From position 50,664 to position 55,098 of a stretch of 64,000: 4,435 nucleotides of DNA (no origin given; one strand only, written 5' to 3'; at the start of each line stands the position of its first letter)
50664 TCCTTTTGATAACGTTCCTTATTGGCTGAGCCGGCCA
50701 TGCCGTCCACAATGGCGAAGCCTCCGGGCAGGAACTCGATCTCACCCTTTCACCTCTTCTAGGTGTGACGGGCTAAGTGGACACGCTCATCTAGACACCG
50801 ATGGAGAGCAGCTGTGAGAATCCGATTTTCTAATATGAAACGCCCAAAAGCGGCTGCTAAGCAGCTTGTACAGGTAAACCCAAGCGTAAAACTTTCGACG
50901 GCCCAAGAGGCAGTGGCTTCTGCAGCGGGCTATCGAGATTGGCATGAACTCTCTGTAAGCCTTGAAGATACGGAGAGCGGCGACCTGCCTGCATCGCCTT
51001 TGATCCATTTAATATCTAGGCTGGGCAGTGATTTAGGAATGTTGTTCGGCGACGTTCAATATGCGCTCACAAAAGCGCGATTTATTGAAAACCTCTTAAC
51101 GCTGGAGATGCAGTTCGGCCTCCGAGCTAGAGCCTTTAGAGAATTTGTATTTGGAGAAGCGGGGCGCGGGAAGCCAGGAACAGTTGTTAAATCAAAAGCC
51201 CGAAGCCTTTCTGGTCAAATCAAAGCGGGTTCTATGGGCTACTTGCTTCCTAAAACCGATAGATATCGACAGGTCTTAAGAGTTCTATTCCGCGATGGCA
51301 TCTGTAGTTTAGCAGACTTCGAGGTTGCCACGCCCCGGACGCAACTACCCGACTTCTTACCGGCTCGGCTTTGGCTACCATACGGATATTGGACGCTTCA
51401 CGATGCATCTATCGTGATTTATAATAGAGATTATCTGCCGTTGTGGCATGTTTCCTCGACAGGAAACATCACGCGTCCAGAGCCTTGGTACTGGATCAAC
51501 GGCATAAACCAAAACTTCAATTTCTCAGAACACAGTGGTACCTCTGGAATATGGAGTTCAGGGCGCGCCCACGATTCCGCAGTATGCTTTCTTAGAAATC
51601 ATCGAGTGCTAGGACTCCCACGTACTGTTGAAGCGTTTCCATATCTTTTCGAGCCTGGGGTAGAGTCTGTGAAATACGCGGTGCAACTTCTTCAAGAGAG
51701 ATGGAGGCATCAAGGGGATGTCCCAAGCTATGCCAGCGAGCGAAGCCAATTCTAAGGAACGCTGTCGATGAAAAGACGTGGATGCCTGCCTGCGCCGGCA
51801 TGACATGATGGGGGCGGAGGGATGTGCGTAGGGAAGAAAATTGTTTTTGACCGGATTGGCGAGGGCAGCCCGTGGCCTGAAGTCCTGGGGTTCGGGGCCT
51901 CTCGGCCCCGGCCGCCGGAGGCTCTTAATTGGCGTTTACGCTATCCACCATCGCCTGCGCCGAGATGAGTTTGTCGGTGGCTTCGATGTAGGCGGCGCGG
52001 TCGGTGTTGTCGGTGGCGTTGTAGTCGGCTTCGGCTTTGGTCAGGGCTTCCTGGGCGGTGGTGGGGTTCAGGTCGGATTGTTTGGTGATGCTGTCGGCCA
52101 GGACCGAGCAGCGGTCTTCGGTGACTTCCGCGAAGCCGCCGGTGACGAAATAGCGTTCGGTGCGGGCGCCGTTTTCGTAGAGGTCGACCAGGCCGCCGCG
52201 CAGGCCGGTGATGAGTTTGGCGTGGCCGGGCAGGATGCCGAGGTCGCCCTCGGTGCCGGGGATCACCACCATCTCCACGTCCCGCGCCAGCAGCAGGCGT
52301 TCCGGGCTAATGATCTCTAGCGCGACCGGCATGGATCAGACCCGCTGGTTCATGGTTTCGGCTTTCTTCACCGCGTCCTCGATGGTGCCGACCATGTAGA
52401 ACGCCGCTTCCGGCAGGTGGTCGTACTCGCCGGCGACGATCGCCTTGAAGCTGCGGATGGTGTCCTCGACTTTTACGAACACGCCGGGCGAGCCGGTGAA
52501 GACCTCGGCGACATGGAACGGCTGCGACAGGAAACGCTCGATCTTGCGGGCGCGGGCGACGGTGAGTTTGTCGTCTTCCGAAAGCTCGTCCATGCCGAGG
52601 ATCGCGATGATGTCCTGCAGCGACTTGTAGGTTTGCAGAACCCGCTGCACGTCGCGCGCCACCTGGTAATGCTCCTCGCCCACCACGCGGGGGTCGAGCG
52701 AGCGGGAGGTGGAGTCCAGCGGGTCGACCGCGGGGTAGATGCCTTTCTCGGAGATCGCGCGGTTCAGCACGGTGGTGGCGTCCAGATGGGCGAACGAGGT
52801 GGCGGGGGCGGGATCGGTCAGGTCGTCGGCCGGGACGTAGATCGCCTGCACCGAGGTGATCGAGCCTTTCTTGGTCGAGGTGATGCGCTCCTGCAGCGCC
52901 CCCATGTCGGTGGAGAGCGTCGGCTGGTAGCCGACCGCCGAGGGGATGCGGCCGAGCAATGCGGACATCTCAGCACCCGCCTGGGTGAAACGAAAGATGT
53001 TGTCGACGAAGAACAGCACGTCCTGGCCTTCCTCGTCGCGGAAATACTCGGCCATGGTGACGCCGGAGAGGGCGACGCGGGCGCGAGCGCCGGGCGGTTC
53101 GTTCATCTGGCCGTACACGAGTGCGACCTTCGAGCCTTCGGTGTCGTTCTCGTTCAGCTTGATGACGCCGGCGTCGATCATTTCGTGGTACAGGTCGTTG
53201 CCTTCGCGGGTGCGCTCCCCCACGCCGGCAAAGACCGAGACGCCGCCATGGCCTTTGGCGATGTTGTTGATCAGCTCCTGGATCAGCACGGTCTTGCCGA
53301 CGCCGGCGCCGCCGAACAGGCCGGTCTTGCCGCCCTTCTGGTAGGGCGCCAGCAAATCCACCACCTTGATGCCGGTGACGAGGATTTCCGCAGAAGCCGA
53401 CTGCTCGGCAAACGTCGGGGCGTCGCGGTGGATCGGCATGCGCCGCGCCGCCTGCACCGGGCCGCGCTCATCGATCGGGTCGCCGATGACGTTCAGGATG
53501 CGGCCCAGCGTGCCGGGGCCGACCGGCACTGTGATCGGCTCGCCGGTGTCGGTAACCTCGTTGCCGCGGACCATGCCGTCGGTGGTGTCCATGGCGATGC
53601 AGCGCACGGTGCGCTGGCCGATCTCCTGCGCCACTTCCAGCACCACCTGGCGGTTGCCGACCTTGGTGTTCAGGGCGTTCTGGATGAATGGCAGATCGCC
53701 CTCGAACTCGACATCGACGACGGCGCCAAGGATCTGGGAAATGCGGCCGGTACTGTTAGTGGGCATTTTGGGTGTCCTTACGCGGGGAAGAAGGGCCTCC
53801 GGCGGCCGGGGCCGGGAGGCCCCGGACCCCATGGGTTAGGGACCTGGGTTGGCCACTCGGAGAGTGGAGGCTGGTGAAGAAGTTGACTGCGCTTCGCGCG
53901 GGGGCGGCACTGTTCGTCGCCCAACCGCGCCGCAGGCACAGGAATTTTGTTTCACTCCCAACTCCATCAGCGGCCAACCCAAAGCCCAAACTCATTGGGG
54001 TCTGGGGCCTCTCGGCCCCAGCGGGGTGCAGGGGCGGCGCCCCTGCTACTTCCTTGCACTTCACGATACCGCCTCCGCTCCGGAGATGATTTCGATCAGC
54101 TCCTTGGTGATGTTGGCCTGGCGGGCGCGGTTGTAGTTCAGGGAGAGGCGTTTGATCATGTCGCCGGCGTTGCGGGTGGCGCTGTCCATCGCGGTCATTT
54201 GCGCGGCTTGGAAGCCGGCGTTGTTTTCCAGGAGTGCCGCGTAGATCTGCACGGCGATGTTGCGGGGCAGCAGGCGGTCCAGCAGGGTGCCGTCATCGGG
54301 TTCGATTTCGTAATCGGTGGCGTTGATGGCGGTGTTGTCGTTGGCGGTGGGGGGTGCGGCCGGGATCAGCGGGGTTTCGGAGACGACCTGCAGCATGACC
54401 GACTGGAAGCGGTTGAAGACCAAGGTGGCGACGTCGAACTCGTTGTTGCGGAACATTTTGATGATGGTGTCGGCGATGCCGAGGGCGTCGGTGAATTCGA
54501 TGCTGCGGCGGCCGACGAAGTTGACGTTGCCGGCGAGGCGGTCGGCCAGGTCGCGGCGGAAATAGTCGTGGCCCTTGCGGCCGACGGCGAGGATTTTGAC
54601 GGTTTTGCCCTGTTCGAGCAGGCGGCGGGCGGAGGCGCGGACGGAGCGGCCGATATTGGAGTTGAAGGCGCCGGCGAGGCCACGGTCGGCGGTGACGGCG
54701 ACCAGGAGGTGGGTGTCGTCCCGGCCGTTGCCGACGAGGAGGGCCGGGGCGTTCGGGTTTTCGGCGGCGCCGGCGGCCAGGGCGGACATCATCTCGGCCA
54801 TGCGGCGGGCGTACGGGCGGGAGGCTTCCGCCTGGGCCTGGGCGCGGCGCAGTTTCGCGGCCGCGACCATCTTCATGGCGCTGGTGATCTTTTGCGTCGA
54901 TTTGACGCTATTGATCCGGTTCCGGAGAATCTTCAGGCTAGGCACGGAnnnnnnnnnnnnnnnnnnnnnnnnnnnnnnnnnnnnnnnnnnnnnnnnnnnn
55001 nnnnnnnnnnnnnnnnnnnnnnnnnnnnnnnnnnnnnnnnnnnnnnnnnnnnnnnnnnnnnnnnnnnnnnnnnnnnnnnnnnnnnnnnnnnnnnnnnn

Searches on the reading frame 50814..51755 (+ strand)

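Call 70: search_protein_families(library=pfam, proteins=[window:50814-51755:+], max_evalue=1)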
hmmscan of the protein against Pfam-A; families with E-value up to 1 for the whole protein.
window:50814-51755:+ (313 aa): 3 families
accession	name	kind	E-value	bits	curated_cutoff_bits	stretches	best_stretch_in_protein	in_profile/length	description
PF20066.5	Glyoxalase_8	-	0.017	15.6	23.7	1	7-53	7-57/143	Glyoxalase superfamily protein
PF21624.2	vRNAP_plug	-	0.064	14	27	0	54-76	50-72/85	Virion DNA-directed RNA polymerase, plug insertion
PF15886.11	CBM39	-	0.26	11.5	25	1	190-221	55-87/107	Carbohydrate binding domain (family 32)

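Call 71: search_protein_families(library=padloc, proteins=[window:50814-51755:+], max_evalue=0.1)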
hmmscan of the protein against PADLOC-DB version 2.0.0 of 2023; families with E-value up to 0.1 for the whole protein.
window:50814-51755:+ (313 aa): 0 families

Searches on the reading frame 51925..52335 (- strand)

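Call 8: search_protein_families(library=pfam, proteins=[window:51925-52335:-])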
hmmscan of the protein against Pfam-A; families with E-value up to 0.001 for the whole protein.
window:51925-52335:- (136 aa): 1 family
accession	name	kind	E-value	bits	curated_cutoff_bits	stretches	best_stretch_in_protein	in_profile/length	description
PF02823.21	ATP-synt_DE_N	-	1.1e-26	93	27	1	5-82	2-79/80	ATP synthase, Delta/Epsilon chain, beta-sandwich domain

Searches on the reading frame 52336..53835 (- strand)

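Call 8: search_protein_families(library=pfam, proteins=[window:52336-53835:-])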
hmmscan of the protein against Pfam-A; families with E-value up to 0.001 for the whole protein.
window:52336-53835:- (499 aa): 3 families
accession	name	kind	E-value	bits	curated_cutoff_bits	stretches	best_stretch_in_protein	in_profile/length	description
PF00006.31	ATP-synt_ab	-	3e-68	230.1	29.5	1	155-377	1-213/213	ATP synthase alpha/beta family, nucleotide-binding domain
PF22919.1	ATP-synt_VA_C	-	3.6e-17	62.7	24.7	1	382-471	5-97/101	C-terminal domain of V and A type ATP synthase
PF02874.29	ATP-synt_ab_N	-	7.7e-17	62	20.9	1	32-98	1-69/69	ATP synthase alpha/beta family, beta-barrel domain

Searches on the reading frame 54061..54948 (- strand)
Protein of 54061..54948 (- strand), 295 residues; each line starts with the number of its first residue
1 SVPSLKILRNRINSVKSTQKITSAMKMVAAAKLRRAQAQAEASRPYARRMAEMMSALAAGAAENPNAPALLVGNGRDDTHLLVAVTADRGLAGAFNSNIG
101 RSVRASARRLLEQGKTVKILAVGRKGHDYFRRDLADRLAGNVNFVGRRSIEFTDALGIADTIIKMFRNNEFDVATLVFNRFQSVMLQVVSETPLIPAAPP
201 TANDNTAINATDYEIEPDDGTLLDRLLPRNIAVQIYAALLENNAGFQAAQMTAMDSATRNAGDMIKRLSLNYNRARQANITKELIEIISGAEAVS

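Call 8: search_protein_families(library=pfam, proteins=[window:54061-54948:-])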
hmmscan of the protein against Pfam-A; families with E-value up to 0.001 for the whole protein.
window:54061-54948:- (295 aa): 1 family
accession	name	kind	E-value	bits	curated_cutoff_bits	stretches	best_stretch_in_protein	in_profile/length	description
PF00231.24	ATP-synt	-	1.2e-94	317.6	39.9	1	4-294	1-285/285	ATP synthase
